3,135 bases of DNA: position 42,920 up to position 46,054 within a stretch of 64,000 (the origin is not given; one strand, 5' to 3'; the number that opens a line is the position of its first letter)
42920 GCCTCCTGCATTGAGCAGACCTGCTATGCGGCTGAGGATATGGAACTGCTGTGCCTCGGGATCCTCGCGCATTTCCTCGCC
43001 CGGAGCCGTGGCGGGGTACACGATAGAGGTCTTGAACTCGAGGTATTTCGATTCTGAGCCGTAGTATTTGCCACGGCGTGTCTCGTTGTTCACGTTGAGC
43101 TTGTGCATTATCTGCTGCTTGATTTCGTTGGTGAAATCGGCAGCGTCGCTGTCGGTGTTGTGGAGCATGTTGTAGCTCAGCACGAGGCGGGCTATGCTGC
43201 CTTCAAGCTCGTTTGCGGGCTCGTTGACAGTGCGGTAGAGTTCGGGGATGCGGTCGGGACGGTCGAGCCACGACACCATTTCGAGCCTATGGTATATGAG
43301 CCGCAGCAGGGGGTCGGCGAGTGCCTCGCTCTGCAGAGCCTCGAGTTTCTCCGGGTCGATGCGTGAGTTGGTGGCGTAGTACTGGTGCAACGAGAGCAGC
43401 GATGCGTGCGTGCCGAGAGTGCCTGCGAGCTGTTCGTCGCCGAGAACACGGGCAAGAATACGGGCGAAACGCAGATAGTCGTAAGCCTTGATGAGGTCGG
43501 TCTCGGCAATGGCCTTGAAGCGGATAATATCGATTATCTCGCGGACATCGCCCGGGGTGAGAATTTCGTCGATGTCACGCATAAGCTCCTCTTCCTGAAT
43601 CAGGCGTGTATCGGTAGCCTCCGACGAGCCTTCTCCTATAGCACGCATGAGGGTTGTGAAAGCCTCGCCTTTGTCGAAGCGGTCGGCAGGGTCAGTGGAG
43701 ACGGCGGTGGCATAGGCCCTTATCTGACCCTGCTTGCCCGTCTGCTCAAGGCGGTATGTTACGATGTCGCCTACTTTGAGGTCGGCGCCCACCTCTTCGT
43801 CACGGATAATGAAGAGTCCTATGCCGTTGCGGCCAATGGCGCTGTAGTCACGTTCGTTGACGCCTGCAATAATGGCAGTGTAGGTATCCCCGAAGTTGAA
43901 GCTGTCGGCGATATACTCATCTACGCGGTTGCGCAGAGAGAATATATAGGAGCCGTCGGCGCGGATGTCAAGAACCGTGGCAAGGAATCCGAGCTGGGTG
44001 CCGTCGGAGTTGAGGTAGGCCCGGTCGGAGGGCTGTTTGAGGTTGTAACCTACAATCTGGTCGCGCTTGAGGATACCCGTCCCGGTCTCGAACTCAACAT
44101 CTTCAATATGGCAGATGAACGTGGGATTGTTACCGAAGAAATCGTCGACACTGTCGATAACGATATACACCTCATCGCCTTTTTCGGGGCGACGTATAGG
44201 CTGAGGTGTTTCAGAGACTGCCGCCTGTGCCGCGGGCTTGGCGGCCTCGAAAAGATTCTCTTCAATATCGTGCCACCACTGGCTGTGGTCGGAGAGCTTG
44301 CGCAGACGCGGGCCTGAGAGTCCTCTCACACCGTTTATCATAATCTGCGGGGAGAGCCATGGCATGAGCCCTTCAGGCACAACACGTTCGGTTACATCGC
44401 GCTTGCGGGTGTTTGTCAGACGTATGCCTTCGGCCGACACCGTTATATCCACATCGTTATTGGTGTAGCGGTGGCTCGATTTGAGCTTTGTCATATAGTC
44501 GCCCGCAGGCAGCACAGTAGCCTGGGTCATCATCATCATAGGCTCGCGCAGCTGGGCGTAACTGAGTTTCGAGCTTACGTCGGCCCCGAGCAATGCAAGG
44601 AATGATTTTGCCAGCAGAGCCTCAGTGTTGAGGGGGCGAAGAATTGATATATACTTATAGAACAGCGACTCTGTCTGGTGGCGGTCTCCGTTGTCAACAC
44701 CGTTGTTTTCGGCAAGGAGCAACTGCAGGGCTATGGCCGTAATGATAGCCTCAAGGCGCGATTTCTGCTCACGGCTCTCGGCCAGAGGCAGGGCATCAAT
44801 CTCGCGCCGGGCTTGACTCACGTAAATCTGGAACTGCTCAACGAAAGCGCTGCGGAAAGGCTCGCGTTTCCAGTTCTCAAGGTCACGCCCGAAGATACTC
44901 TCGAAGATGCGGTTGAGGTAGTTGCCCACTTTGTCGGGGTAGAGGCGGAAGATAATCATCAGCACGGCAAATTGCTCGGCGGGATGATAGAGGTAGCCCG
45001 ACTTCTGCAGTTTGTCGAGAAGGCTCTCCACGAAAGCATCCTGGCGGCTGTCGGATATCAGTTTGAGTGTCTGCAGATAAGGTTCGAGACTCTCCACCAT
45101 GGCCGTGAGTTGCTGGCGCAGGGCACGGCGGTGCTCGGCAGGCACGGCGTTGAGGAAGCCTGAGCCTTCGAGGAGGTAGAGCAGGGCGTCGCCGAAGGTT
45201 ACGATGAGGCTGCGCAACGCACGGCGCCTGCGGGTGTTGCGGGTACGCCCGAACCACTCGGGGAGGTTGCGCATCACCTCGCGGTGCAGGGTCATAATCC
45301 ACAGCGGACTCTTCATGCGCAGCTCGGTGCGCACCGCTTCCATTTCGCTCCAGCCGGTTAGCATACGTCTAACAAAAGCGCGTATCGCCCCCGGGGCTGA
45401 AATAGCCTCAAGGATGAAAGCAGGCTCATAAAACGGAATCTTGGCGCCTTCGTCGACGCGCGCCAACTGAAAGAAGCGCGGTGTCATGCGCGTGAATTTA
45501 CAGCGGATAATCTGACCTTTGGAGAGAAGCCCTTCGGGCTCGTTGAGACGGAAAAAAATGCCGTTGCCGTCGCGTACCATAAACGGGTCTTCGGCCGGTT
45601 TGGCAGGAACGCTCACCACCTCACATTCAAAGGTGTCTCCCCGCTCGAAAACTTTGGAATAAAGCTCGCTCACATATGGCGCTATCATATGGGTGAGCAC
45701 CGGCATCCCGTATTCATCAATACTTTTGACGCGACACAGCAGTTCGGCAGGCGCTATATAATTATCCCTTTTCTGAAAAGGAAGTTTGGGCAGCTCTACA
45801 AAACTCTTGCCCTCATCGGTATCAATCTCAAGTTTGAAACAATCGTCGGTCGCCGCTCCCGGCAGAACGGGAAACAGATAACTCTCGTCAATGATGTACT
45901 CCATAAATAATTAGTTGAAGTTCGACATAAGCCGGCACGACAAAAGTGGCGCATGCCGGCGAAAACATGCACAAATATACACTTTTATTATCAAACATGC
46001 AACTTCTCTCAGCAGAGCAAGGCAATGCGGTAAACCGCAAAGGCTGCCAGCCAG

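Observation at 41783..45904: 1373-aa orphan protein: AlbA_2/Schlafen-like core flanked by OB/S1-like modules, with no NTPase motif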

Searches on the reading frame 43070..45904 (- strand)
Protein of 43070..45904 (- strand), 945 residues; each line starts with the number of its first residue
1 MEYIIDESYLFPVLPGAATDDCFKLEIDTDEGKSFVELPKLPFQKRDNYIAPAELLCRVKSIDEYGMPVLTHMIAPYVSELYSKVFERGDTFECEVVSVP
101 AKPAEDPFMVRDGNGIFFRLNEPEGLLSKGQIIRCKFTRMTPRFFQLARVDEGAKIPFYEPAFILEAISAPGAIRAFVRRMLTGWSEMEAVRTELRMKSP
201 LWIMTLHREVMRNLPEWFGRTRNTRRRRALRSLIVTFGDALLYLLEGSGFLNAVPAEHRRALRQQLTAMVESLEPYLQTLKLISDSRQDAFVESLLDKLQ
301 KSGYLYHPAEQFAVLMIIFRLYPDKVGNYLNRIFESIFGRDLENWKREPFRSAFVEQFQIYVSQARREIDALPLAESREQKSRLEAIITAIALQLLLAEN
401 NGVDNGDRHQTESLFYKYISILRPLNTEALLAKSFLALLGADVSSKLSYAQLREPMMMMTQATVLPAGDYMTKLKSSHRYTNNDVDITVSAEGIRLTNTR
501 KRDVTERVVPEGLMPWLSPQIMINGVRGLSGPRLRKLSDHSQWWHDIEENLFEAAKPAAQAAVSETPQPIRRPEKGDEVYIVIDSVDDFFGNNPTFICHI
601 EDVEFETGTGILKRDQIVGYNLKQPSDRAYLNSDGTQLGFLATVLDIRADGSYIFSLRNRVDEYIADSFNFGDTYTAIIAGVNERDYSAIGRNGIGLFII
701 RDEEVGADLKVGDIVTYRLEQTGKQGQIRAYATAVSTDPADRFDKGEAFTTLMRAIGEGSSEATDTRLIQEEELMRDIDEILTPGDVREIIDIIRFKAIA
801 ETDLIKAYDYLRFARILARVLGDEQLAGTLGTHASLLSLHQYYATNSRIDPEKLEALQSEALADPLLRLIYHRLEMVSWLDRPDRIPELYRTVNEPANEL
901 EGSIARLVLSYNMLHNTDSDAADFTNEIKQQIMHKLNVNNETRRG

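Call 26: predict_structure(alignment_id=A2)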
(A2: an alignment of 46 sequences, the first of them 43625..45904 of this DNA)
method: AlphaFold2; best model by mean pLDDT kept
length: 760 residues; sequences in the alignment: 46
mean_pLDDT: 87.3   pTM: 0.51
mean pLDDT of the five models: 87.3, 85.0, 84.0, 82.0, 82.0
residues with pLDDT >= 90: 384; 70-90: 337; 50-70: 21; < 50: 18
segments of 3 or more residues with pLDDT < 50: 401-403, 555-567
pLDDT, mean of each block of 10 residues (from residue 1): 89 86 90 90 88 92 90 92 89 91 87 92 77 89 89 70 94 91 91 87 92 85 78 93 91 79 91 93 92 91 86 91 87 83 83 87 86 87 91 83 65 94 91 91 80 88 86 87 86 88 82 86 88 87 91 54 44 92 91 93 89 94 91 88 94 94 90 92 92 94 80 93 87 90 93 89
secondary structure, 60 per line:
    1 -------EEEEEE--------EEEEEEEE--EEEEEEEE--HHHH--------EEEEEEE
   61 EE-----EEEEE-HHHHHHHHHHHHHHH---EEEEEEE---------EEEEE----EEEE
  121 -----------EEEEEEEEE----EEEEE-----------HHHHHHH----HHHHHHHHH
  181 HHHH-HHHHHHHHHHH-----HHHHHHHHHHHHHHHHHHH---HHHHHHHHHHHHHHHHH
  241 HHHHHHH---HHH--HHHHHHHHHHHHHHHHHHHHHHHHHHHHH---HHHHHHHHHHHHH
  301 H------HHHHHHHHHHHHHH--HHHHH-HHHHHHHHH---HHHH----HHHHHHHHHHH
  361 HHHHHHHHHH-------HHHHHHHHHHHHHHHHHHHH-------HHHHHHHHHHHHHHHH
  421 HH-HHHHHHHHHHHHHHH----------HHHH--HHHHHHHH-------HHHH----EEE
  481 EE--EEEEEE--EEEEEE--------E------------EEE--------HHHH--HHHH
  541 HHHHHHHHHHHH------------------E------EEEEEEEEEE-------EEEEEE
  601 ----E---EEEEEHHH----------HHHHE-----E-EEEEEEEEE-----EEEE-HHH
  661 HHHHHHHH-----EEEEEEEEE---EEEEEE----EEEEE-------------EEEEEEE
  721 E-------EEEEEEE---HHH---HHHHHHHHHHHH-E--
elements in order (helices of 4 or more, strands of 3 or more residues): E8-13 E22-29 E32-39 H42-45 E54-62 E68-72 H74-88 E92-98 E108-112 E117-120 E132-140 E145-149 H161-167 H172-184 H186-196 H202-220 H224-247 H256-284 H288-301 H308-321 H324-328 H330-338 H342-345 H350-370 H378-397 H405-422 H424-438 H449-452 H455-462 H470-473 E478-482 E485-490 E493-498 E520-522 H531-534 H537-552 E578-587 E595-600 E609-613 H627-630 E639-647 E653-656 H658-668 E674-682 E686-691 E696-700 E714-721 E729-735 H745-756

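Call 29: fold_search(model_id=the predicted structure, library=pdb)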
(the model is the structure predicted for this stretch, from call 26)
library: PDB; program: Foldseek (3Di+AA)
matches with E <= 10: 671; with E <= 0.001: 6
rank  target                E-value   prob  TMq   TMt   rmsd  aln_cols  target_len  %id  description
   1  9gut_B                2.6e-06  1.00  0.15  0.20  30.4       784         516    9  30S mRNA delivery complex (bS1 resolved) (released 2024-11-20)
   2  7a05_MODEL_1_A        2.6e-05  1.00  0.15  0.47   5.8       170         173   15  NMR structure of D3-D4 domains of Vibrio vulnificus ribosomal protein S1 (released 2021-06-23)
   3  9tvu_a                3.7e-05  1.00  0.14  0.38  19.8       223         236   15  Structure of the Chlamydomonas reinhardtii chlororibosome (released 2026-02-18)
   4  9guq_B                8.5e-05  1.00  0.15  0.52   5.4       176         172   11  30S PIC (Pre-Initiation complex) (released 2024-11-20)
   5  8peg_Z                3.9e-04  1.00  0.13  0.43   7.0       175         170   12  Escherichia coli paused disome complex (queueing 70S non-rotated closed PRE state) (released 2024-03-06)
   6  8wi7_b                4.7e-04  1.00  0.15  0.55   4.9       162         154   13  Cryo- EM structure of Mycobacterium smegmatis 70S ribosome, bS1 and RafH. (released 2024-02-28)
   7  9guu_B                4.2e-03  1.00  0.14  0.49   5.5       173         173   12  30S mRNA delivery complex (consensus) (released 2024-11-20)
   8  3rnu_B                4.4e-03  0.96  0.08  0.25  16.0       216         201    9  Structural Basis of Cytosolic DNA Sensing by Innate Immune Receptors (released 2012-04-25)
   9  9a2d_C                1.1e-02  0.12  0.06  0.04  54.7       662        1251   10  Modeling of the ciliary Intraflagellar transport-A complex (released 2024-05-10)
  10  9guv_B                1.1e-02  0.99  0.14  0.28  19.9       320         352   10  30S mRNA delivery complex (closed-head) (released 2024-11-20)
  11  8f5o_C                1.2e-02  0.13  0.07  0.05  47.7       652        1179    9  Structure of Leishmania tarentolae IFT-A (state 1) (released 2022-12-21)
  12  8bbe_E                1.4e-02  0.13  0.07  0.05  35.3       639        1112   11  Structure of the IFT-A complex; IFT-A2 module (released 2022-12-21)
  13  3u58_B                1.4e-02  0.95  0.09  0.24  13.2       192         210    8  Crystal Structure of the Tetrahymena telomerase processivity factor Teb1 AB (released 2011-12-28)
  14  8idx_A                1.4e-02  0.89  0.08  0.25  14.8       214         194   10  Structure of p205 HIN (released 2024-02-14)
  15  4ifd_H                1.6e-02  0.93  0.09  0.20  17.5       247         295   13  Crystal structure of an 11-subunit eukaryotic exosome complex bound to RNA (released 2013-02-06)
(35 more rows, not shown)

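Call 40: search_protein_representatives(alignment_id=A4)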
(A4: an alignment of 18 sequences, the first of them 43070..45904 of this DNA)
Query: 18 sequences, 932 profile positions. Proteins with E-value up to 0.001 (for the whole library): 388; up to 1e-10: 319; up to 1e-30: 243. The best 150 are listed.
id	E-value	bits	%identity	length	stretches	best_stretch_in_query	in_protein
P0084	0.0e+00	1292.2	-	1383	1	1-931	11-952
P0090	0.0e+00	1288.1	-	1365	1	1-932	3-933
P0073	0.0e+00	1260.7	-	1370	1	2-931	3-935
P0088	0.0e+00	1258.5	-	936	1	2-932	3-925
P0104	0.0e+00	1171.1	-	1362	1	1-931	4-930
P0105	0.0e+00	1160.5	-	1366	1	2-932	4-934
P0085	0.0e+00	1159.2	-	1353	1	2-931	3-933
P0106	0.0e+00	1097.2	-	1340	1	1-931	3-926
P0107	0.0e+00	1064.9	-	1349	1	2-929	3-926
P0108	9.7e-289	976.8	-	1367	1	2-930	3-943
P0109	2.5e-288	975.4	-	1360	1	6-931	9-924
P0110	2.0e-277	939.3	-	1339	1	1-928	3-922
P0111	2.5e-271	919.2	-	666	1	1-651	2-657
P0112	4.4e-271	918.3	-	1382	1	1-930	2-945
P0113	4.9e-270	914.9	-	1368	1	7-931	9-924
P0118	1.4e-180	618.8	-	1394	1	8-928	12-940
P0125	1.6e-153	529.3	-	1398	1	8-928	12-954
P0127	6.3e-147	507.4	-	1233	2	217-924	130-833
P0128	3.4e-141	488.5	-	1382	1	10-926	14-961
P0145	2.2e-126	439.5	-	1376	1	32-925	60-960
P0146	4.1e-126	438.6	-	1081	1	1-918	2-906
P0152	1.3e-123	430.3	-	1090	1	2-927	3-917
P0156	1.0e-119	417.4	-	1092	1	2-913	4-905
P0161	1.6e-116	406.9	-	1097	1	1-925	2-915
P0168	3.2e-113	395.9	-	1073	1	2-925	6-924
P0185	2.4e-103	363.2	-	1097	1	2-929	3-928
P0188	2.8e-102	359.7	-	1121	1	8-926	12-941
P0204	6.7e-96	338.6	-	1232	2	235-925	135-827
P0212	8.7e-94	331.6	-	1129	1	30-927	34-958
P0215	1.9e-93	330.5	-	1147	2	156-926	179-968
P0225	2.6e-87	310.1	-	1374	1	35-931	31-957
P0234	1.0e-83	298.2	-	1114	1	5-924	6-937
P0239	4.9e-82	292.7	-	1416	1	4-926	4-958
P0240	5.6e-82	292.5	-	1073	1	232-924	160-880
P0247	2.7e-79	283.6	-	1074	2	243-927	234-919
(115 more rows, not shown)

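Call 42: search_protein_families(library=pfam, proteins=[P0146, P0152, P0127, P0204, P0215, P0239, P0247, P0240], max_evalue=0.01)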
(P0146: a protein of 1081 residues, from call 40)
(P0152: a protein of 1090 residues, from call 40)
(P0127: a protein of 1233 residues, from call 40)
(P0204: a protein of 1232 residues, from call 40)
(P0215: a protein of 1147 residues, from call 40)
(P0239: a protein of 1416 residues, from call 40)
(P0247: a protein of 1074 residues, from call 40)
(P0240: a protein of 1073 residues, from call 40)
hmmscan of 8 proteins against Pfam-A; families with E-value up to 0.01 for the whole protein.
P0146 (1081 aa): 1 family
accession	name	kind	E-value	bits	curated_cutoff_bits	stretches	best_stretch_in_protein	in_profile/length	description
PF04326.19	SLFN_AlbA_2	-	4.9e-14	53.3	25.3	1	926-1066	1-116/118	Schlafen, AlbA_2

P0152 (1090 aa): 1 family
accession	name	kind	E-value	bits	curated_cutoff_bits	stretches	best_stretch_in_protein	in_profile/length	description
PF04326.19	SLFN_AlbA_2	-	3.3e-09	37.7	25.3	1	928-1069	1-114/118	Schlafen, AlbA_2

P0127 (1233 aa): 1 family
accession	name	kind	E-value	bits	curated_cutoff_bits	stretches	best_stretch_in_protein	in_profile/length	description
PF04326.19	SLFN_AlbA_2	-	1.1e-11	45.8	25.3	1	848-980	1-117/118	Schlafen, AlbA_2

P0204 (1232 aa): 1 family
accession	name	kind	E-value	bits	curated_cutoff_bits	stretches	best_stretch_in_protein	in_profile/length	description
PF04326.19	SLFN_AlbA_2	-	8.6e-15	55.8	25.3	1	842-971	1-113/118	Schlafen, AlbA_2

P0215 (1147 aa): 1 family
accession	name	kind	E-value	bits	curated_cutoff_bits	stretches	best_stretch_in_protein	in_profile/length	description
PF04326.19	SLFN_AlbA_2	-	1.2e-11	45.7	25.3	1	980-1119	1-117/118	Schlafen, AlbA_2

P0239 (1416 aa): 1 family
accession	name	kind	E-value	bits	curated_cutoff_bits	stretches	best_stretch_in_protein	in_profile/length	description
PF04326.19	SLFN_AlbA_2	-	1.2e-13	52.1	25.3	1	970-1100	1-115/118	Schlafen, AlbA_2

P0247 (1074 aa): 1 family
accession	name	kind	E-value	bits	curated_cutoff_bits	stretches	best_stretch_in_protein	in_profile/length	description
PF04326.19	SLFN_AlbA_2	-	1.2e-12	48.8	25.3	1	930-1060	1-114/118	Schlafen, AlbA_2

P0240 (1073 aa): 1 family
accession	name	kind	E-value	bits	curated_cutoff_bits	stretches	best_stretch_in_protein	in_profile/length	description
PF04326.19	SLFN_AlbA_2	-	3.8e-10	40.7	25.3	1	896-1041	1-118/118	Schlafen, AlbA_2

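Call 43: list_cluster_members(proteins=[P0146, P0152, P0127, P0204, P0215, P0239, P0247, P0240, P0185, P0168])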
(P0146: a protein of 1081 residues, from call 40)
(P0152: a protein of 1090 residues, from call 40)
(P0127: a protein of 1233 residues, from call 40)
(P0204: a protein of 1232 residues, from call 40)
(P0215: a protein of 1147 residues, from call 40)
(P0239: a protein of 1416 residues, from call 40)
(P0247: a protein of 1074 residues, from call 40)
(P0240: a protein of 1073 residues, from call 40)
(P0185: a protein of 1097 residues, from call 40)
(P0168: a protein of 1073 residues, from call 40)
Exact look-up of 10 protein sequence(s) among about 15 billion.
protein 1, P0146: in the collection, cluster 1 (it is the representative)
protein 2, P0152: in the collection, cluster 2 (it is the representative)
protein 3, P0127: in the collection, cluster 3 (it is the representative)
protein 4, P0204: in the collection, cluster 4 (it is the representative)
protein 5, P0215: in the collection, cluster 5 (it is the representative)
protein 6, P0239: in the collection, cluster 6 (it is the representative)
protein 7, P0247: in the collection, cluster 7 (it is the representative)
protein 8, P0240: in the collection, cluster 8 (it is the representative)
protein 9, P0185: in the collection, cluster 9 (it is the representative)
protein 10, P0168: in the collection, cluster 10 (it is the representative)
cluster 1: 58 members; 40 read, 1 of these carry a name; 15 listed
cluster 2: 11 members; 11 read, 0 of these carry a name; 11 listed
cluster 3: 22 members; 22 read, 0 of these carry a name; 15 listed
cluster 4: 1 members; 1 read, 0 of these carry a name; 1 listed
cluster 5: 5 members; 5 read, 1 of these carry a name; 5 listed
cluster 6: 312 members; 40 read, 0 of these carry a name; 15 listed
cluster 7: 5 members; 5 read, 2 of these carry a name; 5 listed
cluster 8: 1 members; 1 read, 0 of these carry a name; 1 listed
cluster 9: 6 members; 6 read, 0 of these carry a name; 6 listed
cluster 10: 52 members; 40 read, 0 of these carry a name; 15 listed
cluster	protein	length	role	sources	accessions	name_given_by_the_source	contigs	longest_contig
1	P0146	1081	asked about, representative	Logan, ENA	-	-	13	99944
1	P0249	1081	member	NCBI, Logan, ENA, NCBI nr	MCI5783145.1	MAG: ATP-binding protein [Bacteroidales bacterium] | ATP-binding protein [Bacteroidales bacterium]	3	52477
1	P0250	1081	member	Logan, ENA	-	-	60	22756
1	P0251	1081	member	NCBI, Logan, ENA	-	-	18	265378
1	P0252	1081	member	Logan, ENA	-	-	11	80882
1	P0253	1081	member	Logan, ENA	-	-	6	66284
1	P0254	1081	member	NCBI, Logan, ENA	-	-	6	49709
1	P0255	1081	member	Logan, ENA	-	-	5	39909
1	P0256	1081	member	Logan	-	-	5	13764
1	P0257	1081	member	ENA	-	-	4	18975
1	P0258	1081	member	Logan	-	-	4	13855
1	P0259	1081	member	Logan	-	-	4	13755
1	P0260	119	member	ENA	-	-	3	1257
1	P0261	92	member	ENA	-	-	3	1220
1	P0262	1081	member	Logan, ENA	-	-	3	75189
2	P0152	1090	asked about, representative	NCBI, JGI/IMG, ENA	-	-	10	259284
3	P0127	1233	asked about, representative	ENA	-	-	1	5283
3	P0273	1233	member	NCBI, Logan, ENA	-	-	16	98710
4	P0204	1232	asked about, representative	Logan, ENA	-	-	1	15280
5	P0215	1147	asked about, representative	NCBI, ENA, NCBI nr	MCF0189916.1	MAG: ATP-binding protein [Marinilabiliaceae bacterium] | ATP-binding protein [Marinilabiliaceae bacterium]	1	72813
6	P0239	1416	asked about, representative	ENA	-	-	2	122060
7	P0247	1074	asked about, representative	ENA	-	-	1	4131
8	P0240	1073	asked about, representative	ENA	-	-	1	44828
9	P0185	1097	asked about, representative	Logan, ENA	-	-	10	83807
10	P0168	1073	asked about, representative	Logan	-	-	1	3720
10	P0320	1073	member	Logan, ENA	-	-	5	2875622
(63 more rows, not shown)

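Call 48: find_homologous_proteins(query=A7, max_evalue=0.00001)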
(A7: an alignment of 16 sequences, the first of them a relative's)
Query A7 (16 sequences) (1081 aa, profile of the alignment): 5 proteins with E <= 0.00001 among 8000 candidates.
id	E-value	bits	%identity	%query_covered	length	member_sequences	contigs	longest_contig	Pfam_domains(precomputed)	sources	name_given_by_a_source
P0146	0.0e+0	1321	100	100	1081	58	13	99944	PF04326.20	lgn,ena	-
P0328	0.0e+0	1227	69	100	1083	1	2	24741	PF04326.20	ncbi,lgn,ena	-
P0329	0.0e+0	1201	40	100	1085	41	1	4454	PF04326.20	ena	-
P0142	0.0e+0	1199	40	100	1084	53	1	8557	PF04326.20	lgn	-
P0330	0.0e+0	1193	39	100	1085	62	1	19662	PF04326.20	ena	-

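Call 49: find_encoding_contigs(protein=P0146, flank=8000, max_places=3)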
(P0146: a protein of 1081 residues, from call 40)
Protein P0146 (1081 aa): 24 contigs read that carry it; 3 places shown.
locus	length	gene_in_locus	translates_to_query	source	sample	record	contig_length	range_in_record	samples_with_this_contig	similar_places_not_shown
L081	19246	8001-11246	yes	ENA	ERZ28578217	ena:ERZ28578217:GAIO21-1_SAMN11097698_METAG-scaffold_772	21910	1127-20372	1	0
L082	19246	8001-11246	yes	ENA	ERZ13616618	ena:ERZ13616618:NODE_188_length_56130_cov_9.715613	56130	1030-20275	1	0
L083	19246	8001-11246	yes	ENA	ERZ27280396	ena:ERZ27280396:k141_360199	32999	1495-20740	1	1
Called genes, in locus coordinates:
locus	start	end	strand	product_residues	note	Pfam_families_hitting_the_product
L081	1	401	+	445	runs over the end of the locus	PF02812:ELFV_dehydrog_N, PF00208:ELFV_dehydrog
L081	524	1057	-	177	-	-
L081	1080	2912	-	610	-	PF00654:Voltage_CLC, PF00571:CBS (weak)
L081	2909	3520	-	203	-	PF01300:Sua5_yciO_yrdC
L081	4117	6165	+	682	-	PF24575:TPR_Slam (faint), PF25060:ARM_TT21_2nd (faint), PF25575:TPR_BSK1_C (faint), PF13432:TPR_16 (weak), PF13371:TPR_9, PF00515:TPR_1 (weak), PF13371:TPR_9 (weak), PF13414:TPR_11 (weak), +10 more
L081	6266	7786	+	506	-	PF14134:DUF4301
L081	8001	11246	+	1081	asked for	PF04326:SLFN_AlbA_2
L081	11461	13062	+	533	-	PF22020:RlmL_1st, PF02926:THUMP, PF01170:UPF0020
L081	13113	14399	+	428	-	PF02844:GARS_N, PF01071:GARS_A, PF02843:GARS_C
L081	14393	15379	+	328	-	-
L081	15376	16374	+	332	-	PF00389:2-Hacid_dh, PF02826:2-Hacid_dh_C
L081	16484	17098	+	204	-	PF01380:SIS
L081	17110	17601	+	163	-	PF00885:DMRL_synthase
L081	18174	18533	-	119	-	-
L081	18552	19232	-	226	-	PF01128:IspD, PF12804:NTP_transf_3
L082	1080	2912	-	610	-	PF00654:Voltage_CLC, PF00571:CBS (weak)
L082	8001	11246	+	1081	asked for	PF04326:SLFN_AlbA_2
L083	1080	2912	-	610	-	PF00654:Voltage_CLC, PF00571:CBS (weak)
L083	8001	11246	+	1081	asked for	PF04326:SLFN_AlbA_2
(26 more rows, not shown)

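Call 50: find_encoding_contigs(protein=P0215, flank=8000, max_places=2)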
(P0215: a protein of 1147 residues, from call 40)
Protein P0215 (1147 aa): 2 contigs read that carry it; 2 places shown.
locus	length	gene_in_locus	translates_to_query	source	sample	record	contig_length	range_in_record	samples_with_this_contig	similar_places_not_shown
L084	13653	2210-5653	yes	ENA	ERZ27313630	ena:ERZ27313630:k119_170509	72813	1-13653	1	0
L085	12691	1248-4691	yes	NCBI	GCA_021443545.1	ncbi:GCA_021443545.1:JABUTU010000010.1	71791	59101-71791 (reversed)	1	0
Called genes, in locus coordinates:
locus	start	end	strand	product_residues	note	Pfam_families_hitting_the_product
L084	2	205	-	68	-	?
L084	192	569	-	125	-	-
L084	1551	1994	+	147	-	-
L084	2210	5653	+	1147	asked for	PF04326:SLFN_AlbA_2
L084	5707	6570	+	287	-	PF23023:Anti-Pycsar_Apyc1, PF00753:Lactamase_B, PF12706:Lactamase_B_2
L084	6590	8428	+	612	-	PF03485:Arg_tRNA_synt_N (weak), PF00750:tRNA-synt_1d, PF05746:DALR_1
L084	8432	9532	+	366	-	PF01764:Lipase_3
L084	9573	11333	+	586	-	PF01336:tRNA_anti-codon, PF00152:tRNA-synt_2, PF02938:GAD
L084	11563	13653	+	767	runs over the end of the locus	PF07228:SpoIIE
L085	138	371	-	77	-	-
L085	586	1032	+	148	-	-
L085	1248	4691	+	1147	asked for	PF04326:SLFN_AlbA_2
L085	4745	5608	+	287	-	PF23023:Anti-Pycsar_Apyc1, PF00753:Lactamase_B, PF12706:Lactamase_B_2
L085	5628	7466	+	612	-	PF03485:Arg_tRNA_synt_N (weak), PF00750:tRNA-synt_1d, PF05746:DALR_1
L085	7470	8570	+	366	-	PF01764:Lipase_3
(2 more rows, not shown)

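Call 51: find_encoding_contigs(protein=P0152, flank=7000, max_places=1)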
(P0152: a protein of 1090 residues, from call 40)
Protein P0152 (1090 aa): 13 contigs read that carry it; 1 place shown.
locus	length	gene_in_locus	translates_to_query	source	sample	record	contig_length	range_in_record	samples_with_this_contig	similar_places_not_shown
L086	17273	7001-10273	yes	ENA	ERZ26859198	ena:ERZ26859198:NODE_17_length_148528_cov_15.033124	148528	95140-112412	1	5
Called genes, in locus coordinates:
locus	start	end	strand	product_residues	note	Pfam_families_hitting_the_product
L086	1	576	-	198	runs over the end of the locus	-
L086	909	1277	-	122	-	PF04342:DMT_6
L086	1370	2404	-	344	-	PF16396:DUF5005 (faint), PF04616:Glyco_hydro_43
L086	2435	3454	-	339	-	PF04616:Glyco_hydro_43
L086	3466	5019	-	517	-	PF13306:LRR_5, PF13855:LRR_8 (faint), PF13306:LRR_5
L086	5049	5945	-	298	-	PF00701:DHDPS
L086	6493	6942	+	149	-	PF00383:dCMP_cyt_deam_1, PF14437:MafB19-deam, PF14439:Bd3614-deam (weak)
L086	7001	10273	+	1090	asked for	PF04326:SLFN_AlbA_2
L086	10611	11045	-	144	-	PF20791:Acyl-ACP_TE_C (weak), PF13279:4HBT_2, PF03061:4HBT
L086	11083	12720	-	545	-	-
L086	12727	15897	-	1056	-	PF17132:Glyco_hydro_106, PF22666:Glyco_hydro_2_N2 (weak)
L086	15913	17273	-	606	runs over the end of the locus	PF17389:Bac_rhamnosid6H, PF17390:Bac_rhamnosid_C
